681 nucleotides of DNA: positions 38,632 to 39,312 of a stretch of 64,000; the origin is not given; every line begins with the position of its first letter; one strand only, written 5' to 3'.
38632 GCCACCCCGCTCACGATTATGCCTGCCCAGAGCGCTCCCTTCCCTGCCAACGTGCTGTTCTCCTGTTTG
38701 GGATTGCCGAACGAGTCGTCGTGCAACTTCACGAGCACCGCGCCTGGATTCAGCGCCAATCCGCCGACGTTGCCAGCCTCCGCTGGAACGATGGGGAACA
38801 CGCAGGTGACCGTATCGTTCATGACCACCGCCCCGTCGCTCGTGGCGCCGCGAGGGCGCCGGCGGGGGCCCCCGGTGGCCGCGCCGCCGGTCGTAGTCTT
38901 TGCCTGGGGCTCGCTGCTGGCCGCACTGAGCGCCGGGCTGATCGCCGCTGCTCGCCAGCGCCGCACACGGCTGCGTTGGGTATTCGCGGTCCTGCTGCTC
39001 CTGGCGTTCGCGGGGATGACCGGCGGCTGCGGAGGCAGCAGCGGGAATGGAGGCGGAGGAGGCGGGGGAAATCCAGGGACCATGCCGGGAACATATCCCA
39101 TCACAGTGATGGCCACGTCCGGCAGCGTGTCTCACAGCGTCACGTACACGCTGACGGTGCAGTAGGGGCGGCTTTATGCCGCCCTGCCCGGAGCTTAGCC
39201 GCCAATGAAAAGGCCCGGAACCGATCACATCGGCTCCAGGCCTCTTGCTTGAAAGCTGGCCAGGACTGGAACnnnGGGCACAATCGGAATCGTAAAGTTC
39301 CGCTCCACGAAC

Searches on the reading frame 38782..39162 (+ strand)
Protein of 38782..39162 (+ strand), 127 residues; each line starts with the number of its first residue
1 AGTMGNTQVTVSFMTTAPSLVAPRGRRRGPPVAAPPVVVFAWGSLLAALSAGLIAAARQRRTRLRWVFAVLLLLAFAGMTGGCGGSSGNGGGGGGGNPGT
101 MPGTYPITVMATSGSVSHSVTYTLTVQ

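Call 21: find_homologous_proteins(query=A1, max_evalue=0.001)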
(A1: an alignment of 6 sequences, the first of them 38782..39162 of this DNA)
Query A1 (6 sequences) (127 aa, profile of the alignment): 213 proteins with E <= 0.001 among 8000 candidates; the best 120 are listed.
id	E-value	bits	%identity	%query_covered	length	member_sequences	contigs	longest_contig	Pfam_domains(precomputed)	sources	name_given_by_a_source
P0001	1.0e-42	163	64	97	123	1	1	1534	-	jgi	jgi:hypothetical protein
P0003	1.6e-35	140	37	97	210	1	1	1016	-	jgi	jgi:hypothetical protein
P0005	5.4e-27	112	41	43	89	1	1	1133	-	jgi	jgi:hypothetical protein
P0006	2.8e-21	94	41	56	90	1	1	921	-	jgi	jgi:hypothetical protein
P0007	4.8e-21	93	42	42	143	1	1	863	-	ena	-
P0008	6.6e-21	93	52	25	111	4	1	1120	-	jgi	jgi:hypothetical protein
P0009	3.3e-20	91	52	25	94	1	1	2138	-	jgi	jgi:hypothetical protein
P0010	8.0e-20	89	53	25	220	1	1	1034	-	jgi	jgi:hypothetical protein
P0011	2.7e-19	88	36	80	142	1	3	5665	-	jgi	jgi:hypothetical protein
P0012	4.4e-19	87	44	46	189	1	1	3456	-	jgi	jgi:hypothetical protein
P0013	8.2e-19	86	-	-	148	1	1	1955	-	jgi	jgi:hypothetical protein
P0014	1.2e-18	86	-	-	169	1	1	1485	-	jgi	jgi:hypothetical protein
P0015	1.1e-17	82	56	25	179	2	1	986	-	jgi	jgi:hypothetical protein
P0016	3.9e-17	81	64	20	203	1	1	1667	-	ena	-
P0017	1.1e-16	79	45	56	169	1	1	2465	-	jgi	jgi:hypothetical protein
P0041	8.1e-13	67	48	57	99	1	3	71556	-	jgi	jgi:hypothetical protein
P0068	2.8e-11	62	47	25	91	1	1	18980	-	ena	-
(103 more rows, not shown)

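Call 28: search_protein_representatives(alignment_id=A1)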
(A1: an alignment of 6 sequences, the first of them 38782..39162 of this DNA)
Query: 6 sequences, 125 profile positions. Proteins with E-value up to 0.001 (for the whole library): 6235; up to 1e-10: 729; up to 1e-30: 3. The best 150 are listed.
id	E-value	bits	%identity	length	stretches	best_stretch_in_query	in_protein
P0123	1.5e-47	177.2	-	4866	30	8-70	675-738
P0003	5.2e-36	139.9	-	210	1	2-125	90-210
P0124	3.4e-32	127.6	-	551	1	2-125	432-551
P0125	1.0e-29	119.6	-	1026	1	2-124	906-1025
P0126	3.8e-28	114.5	-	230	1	7-124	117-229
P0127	5.1e-27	110.9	-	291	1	2-125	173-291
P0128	4.6e-26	107.8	-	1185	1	2-125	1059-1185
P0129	9.8e-25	103.5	-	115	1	6-125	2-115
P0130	9.4e-23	97.1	-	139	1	5-124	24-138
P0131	2.9e-22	95.5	-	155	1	4-125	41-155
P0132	4.1e-21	91.8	-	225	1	2-125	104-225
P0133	8.8e-20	87.5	-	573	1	2-125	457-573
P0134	9.1e-20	87.5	-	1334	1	3-124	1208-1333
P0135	1.1e-19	87.1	-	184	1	3-124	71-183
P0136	1.6e-19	86.7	-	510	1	2-125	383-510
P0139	2.2e-18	83.0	-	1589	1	2-125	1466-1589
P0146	6.6e-18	81.4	-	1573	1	2-125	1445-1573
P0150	1.9e-17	80.0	-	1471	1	2-125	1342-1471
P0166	1.3e-16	77.3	-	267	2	2-108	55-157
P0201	2.7e-15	73.0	-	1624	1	2-125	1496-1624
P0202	3.0e-15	72.8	-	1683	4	3-125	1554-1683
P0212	5.4e-15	72.0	-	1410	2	2-125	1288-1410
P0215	5.7e-15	72.0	-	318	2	2-124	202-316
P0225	1.0e-14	71.2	-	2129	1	3-124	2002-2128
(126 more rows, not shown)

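Call 33: find_related_loci(query=A3, collection=genome_contigs, flank=6000)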
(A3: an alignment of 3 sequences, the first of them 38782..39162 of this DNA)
Query A3 (127 aa) in genome_contigs; peptide patterns used: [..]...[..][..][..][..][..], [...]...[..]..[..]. (x = any residue, [..] = any of these).
72 stretches matched a pattern; 11 encode a relative of the query (tblastn E <= 1e-3); 11 distinct loci.
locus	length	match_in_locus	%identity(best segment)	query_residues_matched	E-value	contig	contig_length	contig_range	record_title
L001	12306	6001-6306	39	17-127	4e-13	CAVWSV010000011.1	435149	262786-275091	MAG: uncultured Acidobacteriota bacterium isolate MFD01299.bin.1.7 genome assembly, contig: contig_28966, whole genome s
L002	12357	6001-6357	34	5-127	6e-9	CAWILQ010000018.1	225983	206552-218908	MAG: Candidatus Acidoferrales bacterium isolate MFD03346.bin.1.144 genome assembly, contig: contig_14936, whole genome s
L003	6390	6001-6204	59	60-127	1e-8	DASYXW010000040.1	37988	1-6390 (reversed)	MAG TPA_asm: Terriglobia bacterium isolate SMAG_U6318 k141_676273, whole genome shotgun sequence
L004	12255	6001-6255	41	47-127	5e-10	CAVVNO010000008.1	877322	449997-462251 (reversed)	MAG: uncultured Acidobacteriaceae bacterium isolate MFD05841.bin.1.238 genome assembly, contig: contig_51825, whole geno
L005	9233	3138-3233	59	96-127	3e-8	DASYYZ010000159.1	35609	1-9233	MAG TPA_asm: Terriglobia bacterium isolate SMAG_U6349 k141_37763, whole genome shotgun sequence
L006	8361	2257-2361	63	93-127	8e-8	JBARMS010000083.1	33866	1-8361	MAG: Acidobacteriaceae bacterium isolate MFD06508_ilm_asm_bin1 k127_15470, whole genome shotgun sequence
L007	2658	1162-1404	38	53-127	1e-6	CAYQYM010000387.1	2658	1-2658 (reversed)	MAG TPA_asm: uncultured Acidipila sp. isolate SRP093762_co1_65 genome assembly, contig: NODE_20129_length_2658_cov_7.029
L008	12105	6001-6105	60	93-127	2e-6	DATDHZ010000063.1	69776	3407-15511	MAG TPA_asm: Acidobacteriaceae bacterium isolate SMAG_U291 k141_576531, whole genome shotgun sequence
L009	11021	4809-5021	39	60-127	3e-6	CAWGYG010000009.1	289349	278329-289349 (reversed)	MAG: uncultured Acidobacteriaceae bacterium isolate MFD01716.bin.1.7 genome assembly, contig: contig_68202, whole genome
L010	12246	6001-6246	44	47-127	4e-5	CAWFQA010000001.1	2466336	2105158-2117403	MAG: uncultured Acidobacteriota bacterium isolate MFD05841.bin.1.1 genome assembly, contig: contig_13219, whole genome s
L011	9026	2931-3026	53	97-127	2e-4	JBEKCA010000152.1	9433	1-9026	MAG: Terracidiphilus sp. isolate SPRUCE 149 SPRUCE_149_152, whole genome shotgun sequence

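Call 51: search_protein_families(library=ncbifam, proteins=[L001:3364-6306:+, L002:2740-6357:+, L003:3244-6204:+, L004:4237-6255:+, L005:387-3233:+, L007:319-1404:+, L009:1212-5021:+, L011:57-3026:+], max_evalue=0.0001)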
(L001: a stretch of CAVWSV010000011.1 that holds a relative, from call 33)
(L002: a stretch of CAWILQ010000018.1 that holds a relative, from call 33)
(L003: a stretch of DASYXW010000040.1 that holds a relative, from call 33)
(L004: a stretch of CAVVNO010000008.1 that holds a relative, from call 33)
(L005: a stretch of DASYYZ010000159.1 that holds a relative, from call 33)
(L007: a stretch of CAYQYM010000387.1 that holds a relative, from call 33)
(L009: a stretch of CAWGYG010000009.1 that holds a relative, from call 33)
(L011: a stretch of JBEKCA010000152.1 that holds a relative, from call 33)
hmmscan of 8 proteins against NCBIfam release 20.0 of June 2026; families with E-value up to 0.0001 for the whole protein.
L001:3364-6306:+ (981 aa): 1 family
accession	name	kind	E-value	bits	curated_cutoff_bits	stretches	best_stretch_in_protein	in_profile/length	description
NF058595.1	invert_tail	domain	9.7e-28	96.8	37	1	870-981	1-113/113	lipo-invert putative C-terminal anchoring domain-containing protein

L002:2740-6357:+ (1206 aa): 2 families
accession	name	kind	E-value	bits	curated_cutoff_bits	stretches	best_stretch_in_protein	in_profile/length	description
NF058595.1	invert_tail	domain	4.6e-23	81.7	37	1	1093-1206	2-113/113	lipo-invert putative C-terminal anchoring domain-containing protein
NF047539.1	XAC2610_fam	domain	1.6e-10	41.4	35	0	468-493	2-28/89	XAC2610-related protein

L003:3244-6204:+ (987 aa): 2 families
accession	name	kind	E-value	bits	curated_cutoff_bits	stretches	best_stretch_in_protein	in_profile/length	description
NF047494.1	Lepto_SBBP_lipo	equivalog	1.5e-25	89.8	400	2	551-796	72-286/466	SBBP repeat beta-propeller lipoprotein, LipL53 family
NF058595.1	invert_tail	domain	1.6e-24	86.4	37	1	862-987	1-113/113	lipo-invert putative C-terminal anchoring domain-containing protein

L004:4237-6255:+ (673 aa): 1 family
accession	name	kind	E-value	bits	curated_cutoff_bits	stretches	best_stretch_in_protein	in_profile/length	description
NF058595.1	invert_tail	domain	4.4e-21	75.3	37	1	558-673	2-113/113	lipo-invert putative C-terminal anchoring domain-containing protein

L005:387-3233:+ (949 aa): 3 families
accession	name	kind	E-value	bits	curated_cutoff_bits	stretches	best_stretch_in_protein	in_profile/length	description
NF012200.0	choice_anch_D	domain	4.2e-103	339.3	45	5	436-538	1-106/108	choice-of-anchor D domain-containing protein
NF058595.1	invert_tail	domain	6.4e-24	84.5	37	1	833-949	1-113/113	lipo-invert putative C-terminal anchoring domain-containing protein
NF033865.1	fusolisin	equivalog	5.3e-05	21.5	999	1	892-936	10-52/1006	fusolisin family autotransporter serine protease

L007:319-1404:+ (362 aa): 1 family
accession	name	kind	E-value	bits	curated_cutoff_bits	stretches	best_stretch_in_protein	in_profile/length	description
NF058595.1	invert_tail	domain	1.2e-13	51.4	37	1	243-362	2-113/113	lipo-invert putative C-terminal anchoring domain-containing protein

L009:1212-5021:+ (1270 aa): 1 family
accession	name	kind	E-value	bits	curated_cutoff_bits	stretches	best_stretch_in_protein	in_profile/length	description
NF058595.1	invert_tail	domain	7.5e-19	68.1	37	1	1157-1270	2-113/113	lipo-invert putative C-terminal anchoring domain-containing protein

L011:57-3026:+ (990 aa): 3 families
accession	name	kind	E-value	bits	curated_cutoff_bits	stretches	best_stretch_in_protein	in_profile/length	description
NF058595.1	invert_tail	domain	4.4e-20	72.1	37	1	881-990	2-113/113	lipo-invert putative C-terminal anchoring domain-containing protein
NF047539.1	XAC2610_fam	domain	3e-19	69.3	35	0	10-29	3-22/89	XAC2610-related protein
NF001664.0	PRK00431.1-6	equivalog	2.6e-05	23.7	200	0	460-508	90-138/173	O-acetyl-ADP-ribose deacetylase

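Call 52: search_protein_families(library=pfam, proteins=[L001:3364-6306:+, L002:2740-6357:+, L003:3244-6204:+, L004:4237-6255:+, L005:387-3233:+, L007:319-1404:+, L009:1212-5021:+, L011:57-3026:+], max_evalue=0.0001)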
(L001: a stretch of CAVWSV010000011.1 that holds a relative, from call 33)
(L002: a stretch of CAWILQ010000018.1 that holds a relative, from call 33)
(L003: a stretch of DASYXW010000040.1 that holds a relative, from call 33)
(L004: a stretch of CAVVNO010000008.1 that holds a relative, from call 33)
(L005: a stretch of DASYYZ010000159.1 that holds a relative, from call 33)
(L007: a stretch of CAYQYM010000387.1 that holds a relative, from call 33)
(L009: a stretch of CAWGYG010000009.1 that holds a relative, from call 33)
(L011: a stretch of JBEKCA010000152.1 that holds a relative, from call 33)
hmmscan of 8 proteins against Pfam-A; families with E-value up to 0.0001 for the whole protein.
L001:3364-6306:+ (981 aa): 1 family
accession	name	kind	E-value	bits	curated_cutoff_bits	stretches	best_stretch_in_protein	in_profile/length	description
PF00082.27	Peptidase_S8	-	1.3e-08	34.9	21.8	1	550-710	165-288/288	Subtilase family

L002:2740-6357:+ (1206 aa): 4 families
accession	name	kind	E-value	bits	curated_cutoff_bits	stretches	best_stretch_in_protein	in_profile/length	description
PF13517.12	FG-GAP_3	-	5.8e-62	206.6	26.9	6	333-389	1-60/61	FG-GAP-like repeat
PF01839.29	FG-GAP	-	3.1e-24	84.8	22.1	1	466-483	4-21/37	FG-GAP repeat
PF16640.11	Big_3_5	-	3.8e-07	31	35.5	1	57-145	6-87/88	Bacterial Ig-like domain (group 3)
PF12256.14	TcdB_toxin_midN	-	9.6e-06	25.5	24.8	0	321-350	22-51/181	Insecticide toxin TcdB middle/N-terminal region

L003:3244-6204:+ (987 aa): 2 families
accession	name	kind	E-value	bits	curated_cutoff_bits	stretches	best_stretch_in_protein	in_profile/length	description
PF25778.1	DUF7948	-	8.2e-56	189.9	27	2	85-231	9-150/214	Domain of unknown function (DUF7948)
PF06739.17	SBBP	-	2.4e-48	162.2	20.5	5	323-358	2-38/38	Beta-propeller repeat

L004:4237-6255:+ (673 aa): 1 family
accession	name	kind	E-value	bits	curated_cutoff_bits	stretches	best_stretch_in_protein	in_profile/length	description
PF16640.11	Big_3_5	-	9.3e-14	52.2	35.5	1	395-484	1-88/88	Bacterial Ig-like domain (group 3)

L005:387-3233:+ (949 aa): 10 families
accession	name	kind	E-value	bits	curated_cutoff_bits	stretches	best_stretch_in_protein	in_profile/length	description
PF22073.2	Cep192_D4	-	2.7e-46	156.8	35.5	5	456-551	11-111/112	Cep192 domain 4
PF15780.11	ASH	-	2.3e-41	140.3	27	4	559-642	6-94/98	Abnormal spindle-like microcephaly-assoc'd, ASPM-SPD-2-Hydin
PF22544.2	HYDIN_VesB_CFA65-like_Ig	-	1.1e-32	112.6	25.5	4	454-549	8-99/100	HYDIN/CFA65/VesB-like, Ig-like domain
PF12371.14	TMEM131_like_N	-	8.7e-28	96.8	28.8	0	242-320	3-82/84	Transmembrane protein 131-like N-terminal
PF24507.1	Ig_CFAP65_4th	-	1.9e-21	76.7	27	0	385-444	19-76/76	CFAP65, fourth Ig-like domain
PF07610.17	DUF1573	-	8.2e-21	74.3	26.1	1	263-334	23-94/98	Protein of unknown function (DUF1573)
PF22067.2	Cep192_D3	-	4.5e-11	43.2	27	0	258-336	18-97/99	Cep192 domain 3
PF24771.2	Ig_CFAP74_1st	-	4.8e-09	36.9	29.2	0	244-320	5-84/97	CFAP74 first Ig-like domain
PF07705.17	CARDB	-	3.7e-08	34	22.7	0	562-646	8-92/101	CARDB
PF25249.1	Ig_CFAP65_7th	-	8.9e-05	22.7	28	0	396-442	53-99/120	CFAP65, seventh Ig-like domain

L007:319-1404:+ (362 aa): 1 family
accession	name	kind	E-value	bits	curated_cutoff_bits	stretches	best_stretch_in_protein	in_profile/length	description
PF16640.11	Big_3_5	-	3e-07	31.3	35.5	1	91-151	15-75/88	Bacterial Ig-like domain (group 3)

L009:1212-5021:+ (1270 aa): 2 families
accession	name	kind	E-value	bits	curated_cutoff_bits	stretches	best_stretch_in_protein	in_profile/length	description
PF09286.16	Pro-kuma_activ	-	5.4e-24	85.5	23.5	1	80-213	5-140/143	Pro-kumamolisin, activation domain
PF16640.11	Big_3_5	-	4.9e-23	82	35.5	3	896-984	2-86/88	Bacterial Ig-like domain (group 3)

L011:57-3026:+ (990 aa): 3 families
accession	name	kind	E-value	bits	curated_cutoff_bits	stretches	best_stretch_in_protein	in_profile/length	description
PF13517.12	FG-GAP_3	-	1.4e-79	263.1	26.9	6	212-273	1-61/61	FG-GAP-like repeat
PF01839.29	FG-GAP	-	3.7e-44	148.4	22.1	7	105-135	3-27/37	FG-GAP repeat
PF16640.11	Big_3_5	-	5.1e-11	43.4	35.5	2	388-480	1-88/88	Bacterial Ig-like domain (group 3)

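Call 56: search_protein_families(library=ncbifam, proteins=[P0215, P0166, P0202], max_evalue=0.01)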
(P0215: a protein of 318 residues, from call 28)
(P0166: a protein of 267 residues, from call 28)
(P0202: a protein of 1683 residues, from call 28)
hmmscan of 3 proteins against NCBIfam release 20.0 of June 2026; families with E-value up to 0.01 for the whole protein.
P0215 (318 aa): 1 family
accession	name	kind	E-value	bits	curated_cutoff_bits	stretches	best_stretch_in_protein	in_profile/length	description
NF058595.1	invert_tail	domain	1.3e-36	125.4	37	2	205-316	2-112/113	lipo-invert putative C-terminal anchoring domain-containing protein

P0166 (267 aa): 3 families
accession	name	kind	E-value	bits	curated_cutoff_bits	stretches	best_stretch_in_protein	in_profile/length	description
NF058595.1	invert_tail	domain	1.5e-21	76.9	37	2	229-267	76-113/113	lipo-invert putative C-terminal anchoring domain-containing protein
NF041611.1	exoglucan_CbhB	equivalog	2.3e-07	29.2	1950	1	141-258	704-821/997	exoglucanase CbhB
TIGR00992.1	3a0901s03IAP75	subfamily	0.0015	16.9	1163.25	1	147-262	467-581/718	IAP75 family chloroplast envelope protein translocase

P0202 (1683 aa): 2 families
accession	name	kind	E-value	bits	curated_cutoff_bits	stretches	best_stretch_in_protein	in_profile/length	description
NF058595.1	invert_tail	domain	9.1e-23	80.7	37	3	1556-1682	2-112/113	lipo-invert putative C-terminal anchoring domain-containing protein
NF012200.0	choice_anch_D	domain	6.7e-14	52.3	45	1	1381-1478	9-107/108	choice-of-anchor D domain-containing protein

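Call 62: list_cluster_members(proteins=[P0125, P0128, P0134, P0139, P0146, P0150, P0201, P0202, P0225, P0212])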
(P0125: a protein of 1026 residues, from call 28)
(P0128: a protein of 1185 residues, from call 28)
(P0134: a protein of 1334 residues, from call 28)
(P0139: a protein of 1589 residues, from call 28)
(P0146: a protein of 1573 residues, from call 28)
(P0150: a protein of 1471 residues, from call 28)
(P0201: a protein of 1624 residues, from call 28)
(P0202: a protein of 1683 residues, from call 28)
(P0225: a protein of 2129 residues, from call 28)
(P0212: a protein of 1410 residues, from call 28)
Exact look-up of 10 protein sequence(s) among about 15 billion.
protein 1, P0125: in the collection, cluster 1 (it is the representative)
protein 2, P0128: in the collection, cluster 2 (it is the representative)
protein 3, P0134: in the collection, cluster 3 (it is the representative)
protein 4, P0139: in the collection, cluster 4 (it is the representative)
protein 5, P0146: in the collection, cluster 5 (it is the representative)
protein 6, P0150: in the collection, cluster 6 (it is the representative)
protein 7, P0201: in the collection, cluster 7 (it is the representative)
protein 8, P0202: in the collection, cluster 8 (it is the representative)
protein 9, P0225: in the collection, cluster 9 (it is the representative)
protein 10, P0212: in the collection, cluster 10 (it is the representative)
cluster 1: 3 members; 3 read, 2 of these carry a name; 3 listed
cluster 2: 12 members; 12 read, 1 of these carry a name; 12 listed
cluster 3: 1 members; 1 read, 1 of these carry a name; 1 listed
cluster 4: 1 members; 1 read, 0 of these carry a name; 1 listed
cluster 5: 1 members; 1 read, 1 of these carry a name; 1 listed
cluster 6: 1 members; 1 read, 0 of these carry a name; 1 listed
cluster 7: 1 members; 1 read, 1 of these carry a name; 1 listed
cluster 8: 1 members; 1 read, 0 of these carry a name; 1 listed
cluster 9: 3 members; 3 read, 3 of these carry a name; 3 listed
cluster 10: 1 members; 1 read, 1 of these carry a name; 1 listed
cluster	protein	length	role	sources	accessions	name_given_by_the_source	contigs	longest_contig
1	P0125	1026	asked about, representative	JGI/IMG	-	subtilase family serine protease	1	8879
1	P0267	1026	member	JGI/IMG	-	subtilase family serine protease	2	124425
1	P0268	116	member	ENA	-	-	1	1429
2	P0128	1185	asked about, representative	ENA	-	-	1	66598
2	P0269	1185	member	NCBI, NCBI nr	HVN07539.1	MAG TPA: hypothetical protein VMV61_01110 [Patescibacteria group bacterium] | hypothetical protein [Patescibacteria group bacterium]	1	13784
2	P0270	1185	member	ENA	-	-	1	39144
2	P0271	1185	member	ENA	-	-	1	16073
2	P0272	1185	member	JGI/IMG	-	-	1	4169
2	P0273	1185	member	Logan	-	-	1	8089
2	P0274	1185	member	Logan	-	-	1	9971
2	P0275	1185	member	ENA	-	-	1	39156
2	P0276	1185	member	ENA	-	-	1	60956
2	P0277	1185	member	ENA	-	-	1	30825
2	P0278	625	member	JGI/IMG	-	-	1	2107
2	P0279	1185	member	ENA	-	-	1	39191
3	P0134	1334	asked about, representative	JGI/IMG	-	uncharacterized repeat protein (TIGR03803 family)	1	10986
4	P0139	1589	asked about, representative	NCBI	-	-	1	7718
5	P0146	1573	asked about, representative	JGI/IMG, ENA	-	hypothetical protein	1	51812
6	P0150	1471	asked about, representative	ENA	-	-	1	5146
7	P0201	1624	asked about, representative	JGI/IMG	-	sugar lactone lactonase YvrE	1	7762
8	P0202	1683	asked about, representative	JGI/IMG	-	-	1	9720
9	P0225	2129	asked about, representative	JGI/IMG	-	hypothetical protein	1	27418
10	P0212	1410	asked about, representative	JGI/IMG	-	hypothetical protein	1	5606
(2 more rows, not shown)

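Call 65: find_encoding_contigs(protein=P0041, flank=4000, max_places=2)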
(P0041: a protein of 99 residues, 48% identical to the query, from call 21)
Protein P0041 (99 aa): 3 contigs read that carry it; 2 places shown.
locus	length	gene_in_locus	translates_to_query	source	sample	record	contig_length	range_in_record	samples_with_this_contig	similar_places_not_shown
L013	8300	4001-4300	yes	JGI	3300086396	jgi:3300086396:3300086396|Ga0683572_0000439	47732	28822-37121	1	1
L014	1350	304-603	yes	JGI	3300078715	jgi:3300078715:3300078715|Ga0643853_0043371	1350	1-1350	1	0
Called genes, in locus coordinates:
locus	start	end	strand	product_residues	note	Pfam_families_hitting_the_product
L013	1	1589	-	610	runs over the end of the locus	PF00072:Response_reg, PF00990:GGDEF, PF00563:EAL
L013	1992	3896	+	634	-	PF12256:TcdB_toxin_midN (faint), PF00404:Dockerin_1 (faint), PF01839:FG-GAP (faint), PF13517:FG-GAP_3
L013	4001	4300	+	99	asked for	-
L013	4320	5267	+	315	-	PF01738:DLH (weak), PF20434:BD-FAE, PF00326:Peptidase_S9, PF07859:Abhydrolase_3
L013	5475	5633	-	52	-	-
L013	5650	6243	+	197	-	PF13620:CarboxypepD_reg (faint)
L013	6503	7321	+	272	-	-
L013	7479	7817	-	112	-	-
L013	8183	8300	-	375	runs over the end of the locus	PF00589:Phage_integrase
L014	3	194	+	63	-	?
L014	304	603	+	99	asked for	-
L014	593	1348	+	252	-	?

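Call 66: find_encoding_contigs(protein=P0068, flank=4000, max_places=2)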
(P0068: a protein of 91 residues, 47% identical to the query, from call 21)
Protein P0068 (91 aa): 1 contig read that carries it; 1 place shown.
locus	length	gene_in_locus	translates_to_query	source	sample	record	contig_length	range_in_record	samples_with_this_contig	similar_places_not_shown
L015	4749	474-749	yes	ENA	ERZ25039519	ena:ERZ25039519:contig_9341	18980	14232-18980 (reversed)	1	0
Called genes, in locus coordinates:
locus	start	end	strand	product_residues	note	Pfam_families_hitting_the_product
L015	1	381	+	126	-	?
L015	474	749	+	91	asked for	-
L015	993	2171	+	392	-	PF13439:Glyco_transf_4, PF13477:Glyco_trans_4_2 (faint), PF13579:Glyco_trans_4_4, PF00534:Glycos_transf_1, PF13692:Glyco_trans_1_4, PF13524:Glyco_trans_1_2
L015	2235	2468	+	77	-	-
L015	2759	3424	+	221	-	-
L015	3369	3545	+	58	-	-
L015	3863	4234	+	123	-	-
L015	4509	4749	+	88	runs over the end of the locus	-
